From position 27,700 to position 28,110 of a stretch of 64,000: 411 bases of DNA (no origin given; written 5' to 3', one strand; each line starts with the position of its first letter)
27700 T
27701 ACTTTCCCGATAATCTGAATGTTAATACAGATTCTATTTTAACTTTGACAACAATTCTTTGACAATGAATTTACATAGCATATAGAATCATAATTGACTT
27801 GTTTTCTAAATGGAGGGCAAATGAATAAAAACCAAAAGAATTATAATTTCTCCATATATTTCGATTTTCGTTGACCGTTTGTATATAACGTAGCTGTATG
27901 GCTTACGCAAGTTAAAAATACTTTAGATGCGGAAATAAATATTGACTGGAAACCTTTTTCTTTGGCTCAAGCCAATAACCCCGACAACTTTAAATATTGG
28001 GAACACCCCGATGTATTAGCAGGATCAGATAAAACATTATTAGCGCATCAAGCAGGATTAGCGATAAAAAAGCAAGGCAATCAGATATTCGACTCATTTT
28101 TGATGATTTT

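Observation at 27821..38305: Two independent redox-site UGAs within about 10 kb while TGA remains a common stop: the Sec-decoding trait is missed by standard ORF calling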

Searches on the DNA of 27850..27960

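Call 72: search_rna_families(source=window, start=27850, end=27960, threshold=evalue, max_evalue=10)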
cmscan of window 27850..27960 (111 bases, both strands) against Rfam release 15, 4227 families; matches with E-value up to 10: 2.
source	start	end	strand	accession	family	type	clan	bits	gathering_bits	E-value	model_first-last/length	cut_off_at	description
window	27855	27884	-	RF02765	Ysr209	Gene; sRNA;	-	13.4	59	3.3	1-32/46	no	Yersinia sRNA 209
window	27880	27960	-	RF01442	S_pombe_snR90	Gene; snRNA; snoRNA; HACA-box;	-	13.3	80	7.6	61-158/158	5'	small nucleolar RNA snR90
